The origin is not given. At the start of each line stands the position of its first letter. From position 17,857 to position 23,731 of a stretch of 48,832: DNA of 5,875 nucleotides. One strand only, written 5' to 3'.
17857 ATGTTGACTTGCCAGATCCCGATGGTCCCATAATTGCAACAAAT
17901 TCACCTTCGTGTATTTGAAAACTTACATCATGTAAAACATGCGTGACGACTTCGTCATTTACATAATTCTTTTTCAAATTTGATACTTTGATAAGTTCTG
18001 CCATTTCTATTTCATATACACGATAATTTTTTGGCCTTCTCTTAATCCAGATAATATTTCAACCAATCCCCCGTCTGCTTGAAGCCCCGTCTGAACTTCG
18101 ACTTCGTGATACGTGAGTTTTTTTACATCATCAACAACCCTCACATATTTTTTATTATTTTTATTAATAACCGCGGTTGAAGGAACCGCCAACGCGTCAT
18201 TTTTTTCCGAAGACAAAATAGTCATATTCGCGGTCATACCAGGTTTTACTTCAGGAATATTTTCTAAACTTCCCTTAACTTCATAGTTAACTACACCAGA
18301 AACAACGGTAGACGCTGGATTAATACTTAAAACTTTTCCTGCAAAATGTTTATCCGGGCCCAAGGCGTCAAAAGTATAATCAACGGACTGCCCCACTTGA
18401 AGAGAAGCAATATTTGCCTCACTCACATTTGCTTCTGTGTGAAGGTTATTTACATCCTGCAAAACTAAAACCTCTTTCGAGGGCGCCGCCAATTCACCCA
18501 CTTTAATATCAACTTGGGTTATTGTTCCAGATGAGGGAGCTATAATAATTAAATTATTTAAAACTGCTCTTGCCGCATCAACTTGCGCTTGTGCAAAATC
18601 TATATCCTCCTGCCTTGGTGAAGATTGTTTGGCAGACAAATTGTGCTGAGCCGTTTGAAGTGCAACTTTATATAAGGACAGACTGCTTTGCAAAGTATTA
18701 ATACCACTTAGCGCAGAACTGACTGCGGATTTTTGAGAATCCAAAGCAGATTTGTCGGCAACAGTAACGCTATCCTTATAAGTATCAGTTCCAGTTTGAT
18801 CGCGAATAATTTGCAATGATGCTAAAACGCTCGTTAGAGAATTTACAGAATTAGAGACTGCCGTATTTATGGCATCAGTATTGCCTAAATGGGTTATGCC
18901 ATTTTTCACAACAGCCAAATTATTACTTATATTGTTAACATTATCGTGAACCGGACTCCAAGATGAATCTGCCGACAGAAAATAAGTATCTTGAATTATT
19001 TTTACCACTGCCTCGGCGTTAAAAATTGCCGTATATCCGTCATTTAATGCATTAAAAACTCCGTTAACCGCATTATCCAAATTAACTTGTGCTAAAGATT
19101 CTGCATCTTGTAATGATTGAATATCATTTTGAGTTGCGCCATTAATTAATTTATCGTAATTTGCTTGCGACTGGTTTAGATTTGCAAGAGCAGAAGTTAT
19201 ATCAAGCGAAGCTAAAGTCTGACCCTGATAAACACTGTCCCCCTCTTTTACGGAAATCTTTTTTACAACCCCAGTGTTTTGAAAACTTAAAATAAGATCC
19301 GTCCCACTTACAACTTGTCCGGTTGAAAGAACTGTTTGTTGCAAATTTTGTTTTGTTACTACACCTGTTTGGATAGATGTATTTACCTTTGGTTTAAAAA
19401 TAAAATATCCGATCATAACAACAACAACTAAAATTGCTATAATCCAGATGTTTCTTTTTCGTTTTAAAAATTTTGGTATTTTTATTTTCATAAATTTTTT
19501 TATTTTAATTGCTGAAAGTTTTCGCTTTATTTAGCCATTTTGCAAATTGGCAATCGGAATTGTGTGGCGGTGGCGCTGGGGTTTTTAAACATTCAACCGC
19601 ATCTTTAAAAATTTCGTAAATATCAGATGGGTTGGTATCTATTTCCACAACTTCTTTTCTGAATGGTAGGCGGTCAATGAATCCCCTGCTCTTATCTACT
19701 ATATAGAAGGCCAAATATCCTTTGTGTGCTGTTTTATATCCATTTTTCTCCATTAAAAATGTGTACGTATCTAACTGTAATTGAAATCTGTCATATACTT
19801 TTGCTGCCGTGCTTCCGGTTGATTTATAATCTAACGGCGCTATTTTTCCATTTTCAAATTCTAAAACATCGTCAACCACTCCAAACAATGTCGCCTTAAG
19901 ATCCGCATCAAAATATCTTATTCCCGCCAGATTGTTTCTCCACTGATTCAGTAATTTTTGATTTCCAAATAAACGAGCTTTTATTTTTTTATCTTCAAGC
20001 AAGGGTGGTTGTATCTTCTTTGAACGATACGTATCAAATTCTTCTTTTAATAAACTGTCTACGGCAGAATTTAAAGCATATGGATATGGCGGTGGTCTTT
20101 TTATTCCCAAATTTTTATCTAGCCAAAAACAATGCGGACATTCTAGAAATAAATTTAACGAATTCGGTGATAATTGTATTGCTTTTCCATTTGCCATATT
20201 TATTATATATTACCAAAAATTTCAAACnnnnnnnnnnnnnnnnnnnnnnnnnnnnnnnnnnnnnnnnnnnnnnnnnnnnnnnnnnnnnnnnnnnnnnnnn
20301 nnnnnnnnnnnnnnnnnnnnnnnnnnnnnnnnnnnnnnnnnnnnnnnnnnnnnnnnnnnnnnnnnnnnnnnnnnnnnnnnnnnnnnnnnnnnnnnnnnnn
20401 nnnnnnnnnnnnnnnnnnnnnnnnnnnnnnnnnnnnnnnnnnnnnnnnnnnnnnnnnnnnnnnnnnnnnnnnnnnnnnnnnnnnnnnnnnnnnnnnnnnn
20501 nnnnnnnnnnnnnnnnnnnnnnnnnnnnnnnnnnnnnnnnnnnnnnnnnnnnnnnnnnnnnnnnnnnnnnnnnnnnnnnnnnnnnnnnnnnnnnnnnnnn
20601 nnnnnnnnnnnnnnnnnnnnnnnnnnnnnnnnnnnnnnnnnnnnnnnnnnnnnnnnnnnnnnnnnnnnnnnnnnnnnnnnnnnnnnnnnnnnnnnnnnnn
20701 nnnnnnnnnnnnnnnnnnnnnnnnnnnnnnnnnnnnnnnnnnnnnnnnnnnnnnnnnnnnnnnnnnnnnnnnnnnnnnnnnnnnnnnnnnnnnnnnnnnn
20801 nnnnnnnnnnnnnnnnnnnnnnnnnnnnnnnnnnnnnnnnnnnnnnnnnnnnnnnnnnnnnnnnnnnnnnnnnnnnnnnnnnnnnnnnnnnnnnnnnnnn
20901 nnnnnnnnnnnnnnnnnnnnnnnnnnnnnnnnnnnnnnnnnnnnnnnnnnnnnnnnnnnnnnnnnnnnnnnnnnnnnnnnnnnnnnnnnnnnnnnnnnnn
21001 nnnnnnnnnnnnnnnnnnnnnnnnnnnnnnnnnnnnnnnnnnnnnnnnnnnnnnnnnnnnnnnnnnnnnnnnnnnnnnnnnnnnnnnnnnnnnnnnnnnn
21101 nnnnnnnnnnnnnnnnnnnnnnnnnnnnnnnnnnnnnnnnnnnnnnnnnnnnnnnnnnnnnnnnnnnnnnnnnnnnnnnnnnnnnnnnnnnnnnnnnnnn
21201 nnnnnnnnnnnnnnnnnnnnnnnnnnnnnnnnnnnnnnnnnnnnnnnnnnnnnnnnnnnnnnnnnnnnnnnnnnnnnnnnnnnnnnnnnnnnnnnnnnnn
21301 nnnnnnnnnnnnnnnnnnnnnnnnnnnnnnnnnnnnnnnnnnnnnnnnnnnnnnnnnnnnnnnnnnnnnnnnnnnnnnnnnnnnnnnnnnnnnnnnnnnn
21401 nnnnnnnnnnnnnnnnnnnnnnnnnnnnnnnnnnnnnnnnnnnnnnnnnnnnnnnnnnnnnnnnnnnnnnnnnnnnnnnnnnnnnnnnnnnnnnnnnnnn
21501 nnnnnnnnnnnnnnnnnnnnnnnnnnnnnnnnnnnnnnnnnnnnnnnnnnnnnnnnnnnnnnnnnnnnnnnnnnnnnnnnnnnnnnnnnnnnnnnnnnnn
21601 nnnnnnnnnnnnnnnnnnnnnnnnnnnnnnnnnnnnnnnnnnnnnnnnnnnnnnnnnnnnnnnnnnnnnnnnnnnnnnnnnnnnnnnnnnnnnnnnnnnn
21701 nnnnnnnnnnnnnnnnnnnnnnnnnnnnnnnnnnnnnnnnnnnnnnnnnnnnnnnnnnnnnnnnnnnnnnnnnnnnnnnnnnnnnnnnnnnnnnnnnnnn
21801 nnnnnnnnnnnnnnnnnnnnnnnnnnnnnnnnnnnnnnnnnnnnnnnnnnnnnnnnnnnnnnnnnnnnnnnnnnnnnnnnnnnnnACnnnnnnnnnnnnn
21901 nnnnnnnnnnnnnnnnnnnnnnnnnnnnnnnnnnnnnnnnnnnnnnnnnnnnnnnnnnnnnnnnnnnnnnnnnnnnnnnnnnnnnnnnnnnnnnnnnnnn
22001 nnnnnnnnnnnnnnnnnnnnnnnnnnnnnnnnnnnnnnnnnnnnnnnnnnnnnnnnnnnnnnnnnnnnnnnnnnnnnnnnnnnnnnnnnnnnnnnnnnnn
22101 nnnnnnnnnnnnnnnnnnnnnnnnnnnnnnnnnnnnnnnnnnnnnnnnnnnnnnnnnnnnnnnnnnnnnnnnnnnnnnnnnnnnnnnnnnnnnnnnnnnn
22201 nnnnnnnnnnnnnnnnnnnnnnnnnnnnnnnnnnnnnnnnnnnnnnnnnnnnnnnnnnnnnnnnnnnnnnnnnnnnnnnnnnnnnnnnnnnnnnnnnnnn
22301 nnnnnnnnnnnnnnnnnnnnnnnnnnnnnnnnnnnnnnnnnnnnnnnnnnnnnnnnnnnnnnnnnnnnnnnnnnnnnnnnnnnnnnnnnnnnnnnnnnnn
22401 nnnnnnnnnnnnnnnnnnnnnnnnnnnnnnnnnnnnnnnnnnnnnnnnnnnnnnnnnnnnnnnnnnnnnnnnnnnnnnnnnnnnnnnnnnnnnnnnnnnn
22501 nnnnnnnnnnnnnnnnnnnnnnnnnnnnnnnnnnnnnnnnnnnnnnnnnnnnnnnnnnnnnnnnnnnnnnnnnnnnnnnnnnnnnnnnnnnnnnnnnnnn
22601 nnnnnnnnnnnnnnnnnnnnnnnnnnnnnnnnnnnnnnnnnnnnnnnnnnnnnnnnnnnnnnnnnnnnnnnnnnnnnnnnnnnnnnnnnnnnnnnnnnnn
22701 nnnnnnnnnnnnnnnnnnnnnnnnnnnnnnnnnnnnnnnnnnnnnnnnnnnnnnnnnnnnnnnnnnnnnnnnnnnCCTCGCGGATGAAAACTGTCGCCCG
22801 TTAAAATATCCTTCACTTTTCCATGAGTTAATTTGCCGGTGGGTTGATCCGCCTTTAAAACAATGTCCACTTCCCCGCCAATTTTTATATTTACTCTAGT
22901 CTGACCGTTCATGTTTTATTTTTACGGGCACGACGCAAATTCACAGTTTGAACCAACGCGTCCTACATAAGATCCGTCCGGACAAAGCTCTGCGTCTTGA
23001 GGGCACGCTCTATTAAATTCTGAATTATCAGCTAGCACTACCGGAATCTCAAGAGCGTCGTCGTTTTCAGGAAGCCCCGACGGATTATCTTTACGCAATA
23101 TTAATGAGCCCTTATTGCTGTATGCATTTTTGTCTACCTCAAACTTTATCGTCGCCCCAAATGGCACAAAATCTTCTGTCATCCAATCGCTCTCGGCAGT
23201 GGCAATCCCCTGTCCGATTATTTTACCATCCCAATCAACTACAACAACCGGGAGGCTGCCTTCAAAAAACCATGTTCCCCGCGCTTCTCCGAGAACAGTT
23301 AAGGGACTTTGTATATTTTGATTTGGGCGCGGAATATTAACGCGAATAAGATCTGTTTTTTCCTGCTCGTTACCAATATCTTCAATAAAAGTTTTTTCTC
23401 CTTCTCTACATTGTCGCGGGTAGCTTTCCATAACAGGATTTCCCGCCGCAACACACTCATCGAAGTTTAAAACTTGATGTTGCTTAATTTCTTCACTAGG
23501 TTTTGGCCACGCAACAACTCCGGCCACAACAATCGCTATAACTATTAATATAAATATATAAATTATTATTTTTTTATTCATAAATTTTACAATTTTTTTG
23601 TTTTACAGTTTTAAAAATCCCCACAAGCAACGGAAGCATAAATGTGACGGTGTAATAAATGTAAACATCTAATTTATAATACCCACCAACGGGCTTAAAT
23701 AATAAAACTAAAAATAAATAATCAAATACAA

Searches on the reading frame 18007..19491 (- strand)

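Call 39: search_protein_families(library=pfam, proteins=[window:18007-19491:-], max_evalue=0.001)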
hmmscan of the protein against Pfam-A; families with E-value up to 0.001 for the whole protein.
window:18007-19491:- (494 aa): 5 families
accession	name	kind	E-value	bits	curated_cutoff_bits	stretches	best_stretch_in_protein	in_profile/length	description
PF16576.10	HlyD_D23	-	3.8e-17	62.7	30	1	296-394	90-188/214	Barrel-sandwich domain of CusB or HlyD membrane-fusion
PF13437.12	HlyD_3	-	6.9e-15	56.1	22.2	1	316-410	2-96/106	HlyD family secretion protein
PF12700.13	HlyD_2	-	1.2e-09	37.9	25.1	1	10-131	9-130/416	HlyD family secretion protein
PF13533.13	Biotin_lipoyl_2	-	9.8e-07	28.9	29.8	1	74-97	9-32/32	Biotin-lipoyl like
PF00364.28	Biotin_lipoyl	-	2.3e-05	24.6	22.1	0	69-96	46-73/73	Biotin-requiring enzyme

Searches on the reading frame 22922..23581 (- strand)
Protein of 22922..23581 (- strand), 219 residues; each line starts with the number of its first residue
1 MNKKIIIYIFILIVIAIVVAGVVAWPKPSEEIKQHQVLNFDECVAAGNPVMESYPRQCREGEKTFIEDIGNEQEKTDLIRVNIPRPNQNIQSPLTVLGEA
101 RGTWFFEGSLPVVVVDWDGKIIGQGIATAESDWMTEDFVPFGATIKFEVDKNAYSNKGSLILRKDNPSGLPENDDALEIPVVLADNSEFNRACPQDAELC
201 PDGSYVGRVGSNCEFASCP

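Call 39: search_protein_families(library=pfam, proteins=[window:22922-23581:-], max_evalue=0.001)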
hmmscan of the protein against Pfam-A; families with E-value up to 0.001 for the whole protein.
window:22922-23581:- (219 aa): 1 family
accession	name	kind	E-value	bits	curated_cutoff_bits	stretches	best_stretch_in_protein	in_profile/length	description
PF10648.15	Gmad2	-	5.9e-11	43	25.7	1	79-151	2-69/86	Immunoglobulin-like domain of bacterial spore germination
